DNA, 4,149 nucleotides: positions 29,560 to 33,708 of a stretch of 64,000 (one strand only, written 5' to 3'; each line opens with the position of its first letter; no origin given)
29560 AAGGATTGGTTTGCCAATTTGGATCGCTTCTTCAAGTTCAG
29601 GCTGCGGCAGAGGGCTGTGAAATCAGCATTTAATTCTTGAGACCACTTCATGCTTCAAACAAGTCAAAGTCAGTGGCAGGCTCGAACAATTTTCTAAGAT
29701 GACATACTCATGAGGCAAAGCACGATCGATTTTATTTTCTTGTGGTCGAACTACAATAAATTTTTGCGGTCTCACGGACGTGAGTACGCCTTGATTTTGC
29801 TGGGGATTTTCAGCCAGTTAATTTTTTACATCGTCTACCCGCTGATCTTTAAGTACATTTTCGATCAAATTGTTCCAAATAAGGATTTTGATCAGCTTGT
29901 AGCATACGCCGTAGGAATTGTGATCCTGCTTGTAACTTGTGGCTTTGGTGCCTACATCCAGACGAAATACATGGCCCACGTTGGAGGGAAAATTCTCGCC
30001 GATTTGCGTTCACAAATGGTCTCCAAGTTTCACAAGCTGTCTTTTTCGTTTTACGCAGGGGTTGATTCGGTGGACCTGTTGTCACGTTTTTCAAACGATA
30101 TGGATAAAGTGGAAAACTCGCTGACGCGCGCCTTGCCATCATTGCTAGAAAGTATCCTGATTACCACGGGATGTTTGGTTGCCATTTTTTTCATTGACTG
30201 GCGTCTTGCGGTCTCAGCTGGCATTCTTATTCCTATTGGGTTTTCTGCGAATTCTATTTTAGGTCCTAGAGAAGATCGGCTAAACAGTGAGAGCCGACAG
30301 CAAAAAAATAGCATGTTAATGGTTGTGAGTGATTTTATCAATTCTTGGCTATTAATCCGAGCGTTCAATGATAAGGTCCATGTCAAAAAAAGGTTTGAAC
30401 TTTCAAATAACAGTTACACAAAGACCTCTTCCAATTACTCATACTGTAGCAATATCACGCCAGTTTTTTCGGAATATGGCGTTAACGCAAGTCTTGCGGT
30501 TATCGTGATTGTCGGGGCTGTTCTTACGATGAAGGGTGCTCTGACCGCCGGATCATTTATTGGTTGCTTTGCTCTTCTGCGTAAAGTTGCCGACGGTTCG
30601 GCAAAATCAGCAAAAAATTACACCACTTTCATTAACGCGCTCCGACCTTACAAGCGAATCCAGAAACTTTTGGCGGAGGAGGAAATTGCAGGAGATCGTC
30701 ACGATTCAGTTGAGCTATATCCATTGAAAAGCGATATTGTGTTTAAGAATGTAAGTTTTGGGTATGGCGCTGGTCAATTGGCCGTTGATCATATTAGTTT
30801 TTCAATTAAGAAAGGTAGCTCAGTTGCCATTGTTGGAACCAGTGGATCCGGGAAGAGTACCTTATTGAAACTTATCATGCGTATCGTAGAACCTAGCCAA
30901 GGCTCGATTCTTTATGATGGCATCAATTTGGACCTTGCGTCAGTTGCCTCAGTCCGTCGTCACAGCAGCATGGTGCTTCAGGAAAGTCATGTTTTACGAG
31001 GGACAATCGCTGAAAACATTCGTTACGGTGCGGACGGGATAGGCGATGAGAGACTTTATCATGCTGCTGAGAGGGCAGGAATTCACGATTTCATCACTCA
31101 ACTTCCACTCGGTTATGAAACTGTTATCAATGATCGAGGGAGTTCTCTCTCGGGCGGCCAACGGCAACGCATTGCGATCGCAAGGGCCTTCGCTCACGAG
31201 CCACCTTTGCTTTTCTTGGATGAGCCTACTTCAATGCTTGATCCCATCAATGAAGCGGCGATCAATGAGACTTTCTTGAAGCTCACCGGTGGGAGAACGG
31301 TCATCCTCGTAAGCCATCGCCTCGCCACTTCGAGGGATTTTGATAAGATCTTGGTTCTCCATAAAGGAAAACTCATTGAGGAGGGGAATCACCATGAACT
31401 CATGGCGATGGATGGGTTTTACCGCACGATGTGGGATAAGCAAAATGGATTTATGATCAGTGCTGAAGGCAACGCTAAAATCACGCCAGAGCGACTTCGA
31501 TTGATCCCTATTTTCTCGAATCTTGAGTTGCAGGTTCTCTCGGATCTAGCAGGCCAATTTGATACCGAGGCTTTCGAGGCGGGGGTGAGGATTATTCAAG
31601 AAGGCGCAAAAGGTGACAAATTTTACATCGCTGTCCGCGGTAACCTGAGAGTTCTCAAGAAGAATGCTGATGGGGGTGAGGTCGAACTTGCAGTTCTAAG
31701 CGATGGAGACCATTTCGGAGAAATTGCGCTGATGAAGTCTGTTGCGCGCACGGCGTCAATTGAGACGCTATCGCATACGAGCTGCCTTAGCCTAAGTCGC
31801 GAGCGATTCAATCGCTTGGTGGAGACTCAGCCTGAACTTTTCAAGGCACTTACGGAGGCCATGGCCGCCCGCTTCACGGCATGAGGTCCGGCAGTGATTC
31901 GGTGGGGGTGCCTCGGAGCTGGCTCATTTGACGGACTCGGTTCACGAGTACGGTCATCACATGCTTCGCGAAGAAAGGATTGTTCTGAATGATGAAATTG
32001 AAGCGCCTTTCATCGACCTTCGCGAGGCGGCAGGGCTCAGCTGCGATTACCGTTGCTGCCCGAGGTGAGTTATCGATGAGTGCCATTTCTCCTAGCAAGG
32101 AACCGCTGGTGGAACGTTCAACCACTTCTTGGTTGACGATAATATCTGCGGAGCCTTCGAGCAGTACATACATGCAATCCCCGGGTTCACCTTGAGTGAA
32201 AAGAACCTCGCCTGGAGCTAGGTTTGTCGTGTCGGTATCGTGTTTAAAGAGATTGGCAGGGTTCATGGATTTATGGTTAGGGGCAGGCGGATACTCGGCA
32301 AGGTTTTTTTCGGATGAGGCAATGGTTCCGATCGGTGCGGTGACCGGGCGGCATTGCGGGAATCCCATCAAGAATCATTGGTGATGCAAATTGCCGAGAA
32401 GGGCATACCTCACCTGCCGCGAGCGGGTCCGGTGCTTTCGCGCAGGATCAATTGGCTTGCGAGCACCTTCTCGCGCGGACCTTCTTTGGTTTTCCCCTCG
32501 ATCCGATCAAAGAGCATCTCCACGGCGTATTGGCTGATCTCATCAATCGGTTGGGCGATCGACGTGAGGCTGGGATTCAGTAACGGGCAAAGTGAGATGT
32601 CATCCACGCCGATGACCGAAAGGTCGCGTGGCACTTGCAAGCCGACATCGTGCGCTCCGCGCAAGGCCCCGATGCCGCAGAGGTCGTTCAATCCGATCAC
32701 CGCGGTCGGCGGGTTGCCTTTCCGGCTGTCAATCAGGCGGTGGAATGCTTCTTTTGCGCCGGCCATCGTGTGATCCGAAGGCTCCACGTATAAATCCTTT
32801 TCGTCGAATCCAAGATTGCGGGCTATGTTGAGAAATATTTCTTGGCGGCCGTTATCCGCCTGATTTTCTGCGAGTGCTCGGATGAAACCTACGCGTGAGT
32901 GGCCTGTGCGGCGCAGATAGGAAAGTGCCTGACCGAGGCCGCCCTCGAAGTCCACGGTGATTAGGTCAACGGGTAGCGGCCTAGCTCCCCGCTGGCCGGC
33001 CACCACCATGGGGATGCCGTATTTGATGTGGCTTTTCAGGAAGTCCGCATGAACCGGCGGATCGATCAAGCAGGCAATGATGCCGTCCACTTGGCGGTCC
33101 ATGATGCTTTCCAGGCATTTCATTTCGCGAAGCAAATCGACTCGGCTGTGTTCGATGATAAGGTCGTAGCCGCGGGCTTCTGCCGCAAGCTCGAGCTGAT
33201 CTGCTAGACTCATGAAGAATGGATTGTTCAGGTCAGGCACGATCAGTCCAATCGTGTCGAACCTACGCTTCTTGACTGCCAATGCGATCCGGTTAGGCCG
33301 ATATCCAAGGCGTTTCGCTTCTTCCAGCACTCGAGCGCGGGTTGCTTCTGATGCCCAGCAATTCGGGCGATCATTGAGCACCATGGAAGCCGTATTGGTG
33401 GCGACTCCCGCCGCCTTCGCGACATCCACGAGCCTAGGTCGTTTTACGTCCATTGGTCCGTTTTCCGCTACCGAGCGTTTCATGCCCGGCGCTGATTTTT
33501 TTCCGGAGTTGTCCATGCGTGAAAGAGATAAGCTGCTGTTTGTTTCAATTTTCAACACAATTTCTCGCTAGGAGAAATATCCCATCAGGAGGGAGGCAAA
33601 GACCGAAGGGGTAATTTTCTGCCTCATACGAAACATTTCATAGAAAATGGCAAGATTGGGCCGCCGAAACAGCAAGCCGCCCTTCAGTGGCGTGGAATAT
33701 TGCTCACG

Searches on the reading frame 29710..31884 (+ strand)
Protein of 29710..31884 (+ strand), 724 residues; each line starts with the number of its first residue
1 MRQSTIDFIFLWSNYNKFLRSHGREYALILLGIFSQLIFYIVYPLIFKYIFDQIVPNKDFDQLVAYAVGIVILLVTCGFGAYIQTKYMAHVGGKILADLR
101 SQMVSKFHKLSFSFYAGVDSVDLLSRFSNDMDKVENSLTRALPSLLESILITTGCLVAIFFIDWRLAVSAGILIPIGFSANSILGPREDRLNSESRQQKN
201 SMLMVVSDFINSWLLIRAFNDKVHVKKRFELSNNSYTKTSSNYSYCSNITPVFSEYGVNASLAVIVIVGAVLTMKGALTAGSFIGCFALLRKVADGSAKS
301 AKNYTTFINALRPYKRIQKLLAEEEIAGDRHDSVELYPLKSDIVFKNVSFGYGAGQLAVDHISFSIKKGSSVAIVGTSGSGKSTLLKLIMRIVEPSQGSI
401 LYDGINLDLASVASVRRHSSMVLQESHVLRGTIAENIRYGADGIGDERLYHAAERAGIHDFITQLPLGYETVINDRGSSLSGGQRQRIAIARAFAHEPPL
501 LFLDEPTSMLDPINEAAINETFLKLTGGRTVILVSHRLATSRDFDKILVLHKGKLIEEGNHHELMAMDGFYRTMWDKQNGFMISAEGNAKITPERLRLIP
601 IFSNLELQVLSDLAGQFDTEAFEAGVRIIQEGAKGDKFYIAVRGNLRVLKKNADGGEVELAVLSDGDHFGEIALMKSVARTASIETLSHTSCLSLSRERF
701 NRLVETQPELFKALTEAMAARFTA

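Call 14: search_protein_families(library=pfam, proteins=[window:29710-31884:+], max_evalue=0.001)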
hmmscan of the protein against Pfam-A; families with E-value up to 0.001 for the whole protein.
window:29710-31884:+ (724 aa): 6 families
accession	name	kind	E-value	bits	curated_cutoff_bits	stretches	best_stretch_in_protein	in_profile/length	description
PF00664.28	ABC_membrane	-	1.8e-35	123.4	28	1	28-289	3-266/274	ABC transporter transmembrane region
PF00005.33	ABC_tran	-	6.6e-35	121.1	25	1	360-508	2-137/137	ABC transporter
PF00027.35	cNMP_binding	-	1.3e-19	70.4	27.5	1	621-706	3-88/89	Cyclic nucleotide-binding domain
PF13304.12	AAA_21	-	1.2e-06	29.3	27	0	487-536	245-298/304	AAA domain, putative AbiEii toxin, Type IV TA system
PF02463.25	SMC_N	-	7.2e-06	26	40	0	452-549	135-210/220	RecF/RecN/SMC N terminal domain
PF13555.12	AAA_29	-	0.0002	21.5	27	1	364-397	17-50/61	P-loop containing region of AAA domain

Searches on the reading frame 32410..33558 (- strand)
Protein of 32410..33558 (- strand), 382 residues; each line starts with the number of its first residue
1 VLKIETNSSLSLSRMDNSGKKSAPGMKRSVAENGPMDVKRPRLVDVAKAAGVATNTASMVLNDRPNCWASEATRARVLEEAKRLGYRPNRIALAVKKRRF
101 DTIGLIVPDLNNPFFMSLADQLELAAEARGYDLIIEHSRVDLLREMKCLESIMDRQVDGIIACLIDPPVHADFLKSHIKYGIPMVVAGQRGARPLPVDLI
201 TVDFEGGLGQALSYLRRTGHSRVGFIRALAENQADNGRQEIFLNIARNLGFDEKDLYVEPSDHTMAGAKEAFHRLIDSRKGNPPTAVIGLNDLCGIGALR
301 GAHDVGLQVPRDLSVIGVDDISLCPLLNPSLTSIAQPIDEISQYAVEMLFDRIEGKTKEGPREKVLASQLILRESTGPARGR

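Call 14: search_protein_families(library=pfam, proteins=[window:32410-33558:-], max_evalue=0.001)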
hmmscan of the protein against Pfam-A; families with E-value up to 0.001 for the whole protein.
window:32410-33558:- (382 aa): 4 families
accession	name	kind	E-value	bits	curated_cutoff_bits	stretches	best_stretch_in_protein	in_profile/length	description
PF13377.12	Peripla_BP_3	-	5.1e-33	114.9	26.5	1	214-376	3-167/167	Periplasmic binding protein-like domain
PF00532.27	Peripla_BP_1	-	2.4e-22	80.1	22.2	1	101-362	2-269/281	Periplasmic binding proteins and sugar binding domain of LacI family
PF13407.12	Peripla_BP_4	-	1.3e-12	48.3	35.1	1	103-356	1-257/258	Periplasmic binding protein domain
PF00356.27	LacI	-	1.9e-10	40.8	27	1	43-89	2-46/46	Bacterial regulatory proteins, lacI family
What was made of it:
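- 32410..33558 (-): LacI-family regulator, transcribed divergently from the first operon. Pfam LacI plus Peripla_BP_1/3/4 (call 14).
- On LacI-family repressor/operator unit: ORF 32410-33558 (minus strand) has the LacI HTH plus Peripla_BP domains (call 14).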
